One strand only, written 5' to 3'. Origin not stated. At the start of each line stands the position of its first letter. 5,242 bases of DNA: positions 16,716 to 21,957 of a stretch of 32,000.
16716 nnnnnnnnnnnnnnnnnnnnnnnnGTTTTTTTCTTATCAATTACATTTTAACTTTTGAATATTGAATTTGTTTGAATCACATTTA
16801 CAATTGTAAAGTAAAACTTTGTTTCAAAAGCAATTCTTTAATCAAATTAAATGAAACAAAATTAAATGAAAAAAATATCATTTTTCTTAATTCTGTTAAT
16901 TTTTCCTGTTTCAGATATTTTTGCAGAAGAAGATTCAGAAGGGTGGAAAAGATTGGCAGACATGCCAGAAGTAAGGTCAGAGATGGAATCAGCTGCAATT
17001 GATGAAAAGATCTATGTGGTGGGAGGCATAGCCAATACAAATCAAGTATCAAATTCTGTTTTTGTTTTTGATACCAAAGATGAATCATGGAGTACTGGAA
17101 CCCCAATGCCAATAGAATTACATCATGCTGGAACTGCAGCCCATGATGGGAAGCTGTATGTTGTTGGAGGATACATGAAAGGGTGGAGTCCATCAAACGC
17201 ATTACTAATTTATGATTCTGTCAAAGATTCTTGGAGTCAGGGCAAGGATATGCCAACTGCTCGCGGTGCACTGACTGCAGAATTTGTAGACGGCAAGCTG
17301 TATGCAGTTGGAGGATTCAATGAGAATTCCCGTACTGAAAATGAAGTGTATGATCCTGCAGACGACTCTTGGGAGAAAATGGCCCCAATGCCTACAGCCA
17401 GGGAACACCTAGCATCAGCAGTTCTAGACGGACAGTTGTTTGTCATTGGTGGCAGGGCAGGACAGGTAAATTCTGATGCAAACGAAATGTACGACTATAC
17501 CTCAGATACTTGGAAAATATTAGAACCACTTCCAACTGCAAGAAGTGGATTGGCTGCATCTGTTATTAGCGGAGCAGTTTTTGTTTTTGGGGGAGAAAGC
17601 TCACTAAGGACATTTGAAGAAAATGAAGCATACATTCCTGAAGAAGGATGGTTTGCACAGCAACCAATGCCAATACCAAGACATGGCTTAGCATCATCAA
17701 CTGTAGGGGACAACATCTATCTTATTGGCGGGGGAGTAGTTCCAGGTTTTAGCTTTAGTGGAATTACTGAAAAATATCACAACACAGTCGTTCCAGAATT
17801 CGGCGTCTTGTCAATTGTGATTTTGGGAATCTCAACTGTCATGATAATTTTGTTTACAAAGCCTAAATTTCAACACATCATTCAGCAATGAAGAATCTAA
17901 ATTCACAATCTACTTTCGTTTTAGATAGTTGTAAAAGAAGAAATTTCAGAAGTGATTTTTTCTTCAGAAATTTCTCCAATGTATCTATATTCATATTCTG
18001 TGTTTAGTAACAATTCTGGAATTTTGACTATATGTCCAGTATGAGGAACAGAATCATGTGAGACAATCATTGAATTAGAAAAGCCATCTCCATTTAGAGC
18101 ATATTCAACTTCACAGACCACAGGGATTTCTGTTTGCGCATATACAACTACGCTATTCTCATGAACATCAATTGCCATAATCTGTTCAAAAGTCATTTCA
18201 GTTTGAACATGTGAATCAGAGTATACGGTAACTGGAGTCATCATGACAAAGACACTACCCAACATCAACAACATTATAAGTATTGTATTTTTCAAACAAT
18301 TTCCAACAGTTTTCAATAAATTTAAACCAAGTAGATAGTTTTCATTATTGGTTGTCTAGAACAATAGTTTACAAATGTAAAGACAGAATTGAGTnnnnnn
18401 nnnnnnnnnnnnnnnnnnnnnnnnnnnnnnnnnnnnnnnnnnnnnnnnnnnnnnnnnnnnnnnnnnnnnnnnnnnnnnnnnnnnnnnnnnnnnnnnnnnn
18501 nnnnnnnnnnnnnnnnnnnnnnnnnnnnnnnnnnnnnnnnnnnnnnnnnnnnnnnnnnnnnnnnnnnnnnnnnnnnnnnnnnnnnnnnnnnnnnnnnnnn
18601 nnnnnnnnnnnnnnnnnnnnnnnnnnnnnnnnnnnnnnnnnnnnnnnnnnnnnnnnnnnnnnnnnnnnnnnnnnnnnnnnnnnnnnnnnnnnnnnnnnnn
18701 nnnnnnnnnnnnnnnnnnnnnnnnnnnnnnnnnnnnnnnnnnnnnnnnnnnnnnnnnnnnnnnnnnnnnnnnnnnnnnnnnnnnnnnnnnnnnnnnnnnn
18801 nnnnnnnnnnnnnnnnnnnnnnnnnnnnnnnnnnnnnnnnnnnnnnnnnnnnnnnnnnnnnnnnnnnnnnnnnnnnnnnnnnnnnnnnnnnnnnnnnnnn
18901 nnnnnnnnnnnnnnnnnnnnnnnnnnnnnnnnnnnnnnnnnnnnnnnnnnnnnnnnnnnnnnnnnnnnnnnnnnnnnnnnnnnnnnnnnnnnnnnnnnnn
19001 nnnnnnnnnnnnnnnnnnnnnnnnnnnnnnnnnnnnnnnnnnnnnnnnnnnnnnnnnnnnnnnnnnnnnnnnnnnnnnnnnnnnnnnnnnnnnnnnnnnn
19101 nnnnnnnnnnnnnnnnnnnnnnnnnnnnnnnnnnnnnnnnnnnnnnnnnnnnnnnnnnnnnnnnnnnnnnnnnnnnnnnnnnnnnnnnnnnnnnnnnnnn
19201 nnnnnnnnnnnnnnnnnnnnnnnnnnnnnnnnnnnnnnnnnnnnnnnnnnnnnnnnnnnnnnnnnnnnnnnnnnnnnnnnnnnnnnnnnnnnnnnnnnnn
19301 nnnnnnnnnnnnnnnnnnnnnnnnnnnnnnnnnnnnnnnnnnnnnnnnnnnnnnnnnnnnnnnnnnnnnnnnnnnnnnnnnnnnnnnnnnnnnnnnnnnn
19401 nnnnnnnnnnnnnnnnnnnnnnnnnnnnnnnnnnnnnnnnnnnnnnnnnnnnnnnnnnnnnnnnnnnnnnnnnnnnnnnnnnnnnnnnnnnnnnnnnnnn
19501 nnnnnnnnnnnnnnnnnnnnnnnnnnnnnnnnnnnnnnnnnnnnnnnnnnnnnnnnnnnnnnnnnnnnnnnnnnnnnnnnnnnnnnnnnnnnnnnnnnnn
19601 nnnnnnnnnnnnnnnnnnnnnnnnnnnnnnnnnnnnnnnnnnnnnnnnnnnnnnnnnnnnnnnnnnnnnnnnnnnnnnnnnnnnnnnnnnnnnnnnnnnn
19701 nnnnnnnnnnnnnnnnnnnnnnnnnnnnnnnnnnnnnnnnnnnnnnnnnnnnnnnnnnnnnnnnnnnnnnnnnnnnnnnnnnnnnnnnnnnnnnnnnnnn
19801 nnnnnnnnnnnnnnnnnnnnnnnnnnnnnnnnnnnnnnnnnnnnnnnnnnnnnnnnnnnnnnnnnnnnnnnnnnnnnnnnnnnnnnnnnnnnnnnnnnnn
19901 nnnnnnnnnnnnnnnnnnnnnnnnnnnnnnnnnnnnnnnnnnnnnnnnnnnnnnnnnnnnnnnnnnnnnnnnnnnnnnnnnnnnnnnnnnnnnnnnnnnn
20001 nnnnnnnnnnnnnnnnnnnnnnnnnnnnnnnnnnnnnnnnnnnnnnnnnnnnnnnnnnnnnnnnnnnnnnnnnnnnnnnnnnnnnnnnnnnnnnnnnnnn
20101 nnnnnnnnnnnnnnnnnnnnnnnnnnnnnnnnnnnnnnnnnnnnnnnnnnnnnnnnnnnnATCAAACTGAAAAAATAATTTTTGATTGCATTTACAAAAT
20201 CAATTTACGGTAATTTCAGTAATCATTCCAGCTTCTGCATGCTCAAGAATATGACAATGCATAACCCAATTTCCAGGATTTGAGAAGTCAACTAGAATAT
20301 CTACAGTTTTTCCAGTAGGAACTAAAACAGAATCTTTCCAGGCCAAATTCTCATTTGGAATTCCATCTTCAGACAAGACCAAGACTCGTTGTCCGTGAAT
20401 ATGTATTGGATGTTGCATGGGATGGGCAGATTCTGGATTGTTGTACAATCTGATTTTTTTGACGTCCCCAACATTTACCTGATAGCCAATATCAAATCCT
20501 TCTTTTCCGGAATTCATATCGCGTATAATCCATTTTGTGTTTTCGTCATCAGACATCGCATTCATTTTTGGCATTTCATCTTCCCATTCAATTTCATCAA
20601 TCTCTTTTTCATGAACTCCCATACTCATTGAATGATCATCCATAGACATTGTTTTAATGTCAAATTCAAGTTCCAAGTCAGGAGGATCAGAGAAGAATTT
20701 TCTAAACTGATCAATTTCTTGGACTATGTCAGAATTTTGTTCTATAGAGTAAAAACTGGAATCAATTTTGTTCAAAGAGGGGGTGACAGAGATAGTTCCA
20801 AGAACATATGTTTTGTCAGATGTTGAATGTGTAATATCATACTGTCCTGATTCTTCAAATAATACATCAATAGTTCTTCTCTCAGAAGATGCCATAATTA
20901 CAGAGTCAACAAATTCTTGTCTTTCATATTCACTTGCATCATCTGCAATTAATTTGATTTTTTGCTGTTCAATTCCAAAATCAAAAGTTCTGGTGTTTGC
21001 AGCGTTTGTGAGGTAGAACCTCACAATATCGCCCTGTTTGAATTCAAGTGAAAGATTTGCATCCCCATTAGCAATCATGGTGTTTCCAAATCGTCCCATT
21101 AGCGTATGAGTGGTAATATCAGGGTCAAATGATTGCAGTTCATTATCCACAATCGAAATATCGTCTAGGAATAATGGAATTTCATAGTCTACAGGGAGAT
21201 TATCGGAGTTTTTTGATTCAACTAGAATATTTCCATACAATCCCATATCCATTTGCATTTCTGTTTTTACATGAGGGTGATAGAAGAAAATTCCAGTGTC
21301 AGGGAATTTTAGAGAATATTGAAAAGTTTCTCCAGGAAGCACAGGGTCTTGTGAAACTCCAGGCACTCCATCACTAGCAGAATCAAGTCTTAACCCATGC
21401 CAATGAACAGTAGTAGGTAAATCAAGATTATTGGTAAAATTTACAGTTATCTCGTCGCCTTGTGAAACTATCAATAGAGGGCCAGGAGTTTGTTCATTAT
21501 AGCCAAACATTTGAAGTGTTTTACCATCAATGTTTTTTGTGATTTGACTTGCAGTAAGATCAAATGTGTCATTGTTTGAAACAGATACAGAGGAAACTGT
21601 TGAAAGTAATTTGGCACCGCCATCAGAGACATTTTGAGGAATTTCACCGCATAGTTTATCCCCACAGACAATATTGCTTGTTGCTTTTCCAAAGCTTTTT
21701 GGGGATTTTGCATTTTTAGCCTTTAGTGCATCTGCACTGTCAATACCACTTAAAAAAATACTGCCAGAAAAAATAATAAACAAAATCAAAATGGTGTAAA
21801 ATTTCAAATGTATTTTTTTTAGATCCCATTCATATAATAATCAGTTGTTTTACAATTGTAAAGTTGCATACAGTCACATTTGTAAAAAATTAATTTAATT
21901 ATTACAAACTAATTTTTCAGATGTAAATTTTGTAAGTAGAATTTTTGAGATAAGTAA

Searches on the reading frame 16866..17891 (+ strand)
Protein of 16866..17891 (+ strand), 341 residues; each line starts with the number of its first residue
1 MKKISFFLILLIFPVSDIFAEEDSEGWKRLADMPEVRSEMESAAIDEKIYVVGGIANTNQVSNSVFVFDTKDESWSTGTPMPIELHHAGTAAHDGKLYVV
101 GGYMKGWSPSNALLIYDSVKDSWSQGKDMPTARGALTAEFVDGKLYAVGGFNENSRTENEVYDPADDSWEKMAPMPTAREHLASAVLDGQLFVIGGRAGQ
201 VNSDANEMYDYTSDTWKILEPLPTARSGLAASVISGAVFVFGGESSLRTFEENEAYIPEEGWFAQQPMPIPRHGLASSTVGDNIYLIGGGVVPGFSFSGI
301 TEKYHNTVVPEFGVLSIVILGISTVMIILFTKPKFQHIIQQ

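Call 9: search_protein_families(library=pfam, proteins=[window:16866-17891:+], max_evalue=0.01)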
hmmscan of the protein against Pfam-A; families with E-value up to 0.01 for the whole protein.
window:16866-17891:+ (341 aa): 11 families
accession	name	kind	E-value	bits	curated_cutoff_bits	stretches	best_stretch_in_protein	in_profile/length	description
PF01344.31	Kelch_1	-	2.5e-57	190.4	20.1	4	37-82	2-46/46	Kelch motif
PF24681.1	Kelch_KLHDC2_KLHL20_DRC7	-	2.8e-40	138.4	50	2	42-243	4-221/221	KLHDC2/KLHL20/DRC7 Kelch-repeats domain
PF25210.1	Kelch_FKB95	-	1.4e-37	130.2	70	3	86-172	34-123/268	FKB95, Kelch-repeats domain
PF07646.21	Kelch_2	-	1.5e-36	122.9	21.3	3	42-82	7-48/48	Kelch motif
PF13964.12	Kelch_6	-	5.7e-35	118.6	25.3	3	42-83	7-48/50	Kelch motif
PF13418.12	Kelch_4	-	3.4e-28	97.8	21.6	3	45-82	10-48/49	Galactose oxidase, central domain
PF24981.1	Beta-prop_ATRN-LZTR1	-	2.1e-24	86.8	50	3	90-204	155-287/289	Attractin/LZTR1 beta-propeller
PF24996.1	NANM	-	1.3e-18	67.4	45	3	22-105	38-127/350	N-acetylneuraminate epimerase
PF13415.12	Kelch_3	-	3.2e-18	65.8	22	2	47-77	2-32/48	Galactose oxidase, central domain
PF13854.13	Kelch_HCF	-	1.4e-08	34.8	113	0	184-252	196-266/345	Host cell factor, Kelch-repeats domain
PF17164.10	DUF5122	-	0.0037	17.9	27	0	94-113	3-23/36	Domain of unknown function (DUF5122) beta-propeller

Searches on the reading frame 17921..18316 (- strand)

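Call 9: search_protein_families(library=pfam, proteins=[window:17921-18316:-], max_evalue=0.01)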
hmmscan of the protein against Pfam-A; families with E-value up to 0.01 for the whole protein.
window:17921-18316:- (131 aa): 1 family
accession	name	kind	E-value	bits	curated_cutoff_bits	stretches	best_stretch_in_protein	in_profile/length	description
PF16656.11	Pur_ac_phosph_N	-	0.0061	17.5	30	1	66-130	26-93/93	Purple acid Phosphatase, N-terminal domain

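Call 28: search_protein_families(library=ncbifam, proteins=[window:17921-18316:-], max_evalue=0.01)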
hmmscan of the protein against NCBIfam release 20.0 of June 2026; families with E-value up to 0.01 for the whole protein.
window:17921-18316:- (131 aa): 0 families

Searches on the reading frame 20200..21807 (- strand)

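Call 9: search_protein_families(library=pfam, proteins=[window:20200-21807:-], max_evalue=0.01)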
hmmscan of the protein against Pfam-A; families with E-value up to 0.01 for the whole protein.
window:20200-21807:- (535 aa): 3 families
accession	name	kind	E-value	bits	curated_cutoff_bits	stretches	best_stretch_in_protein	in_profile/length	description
PF07732.21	Cu-oxidase_3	-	1.3e-32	112.8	21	1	89-200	5-118/119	Multicopper oxidase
PF07731.20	Cu-oxidase_2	-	9.3e-28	97.1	20.4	2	415-534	9-133/137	Multicopper oxidase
PF00394.28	Cu-oxidase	-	2.3e-12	47.7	21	2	242-330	49-136/157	Multicopper oxidase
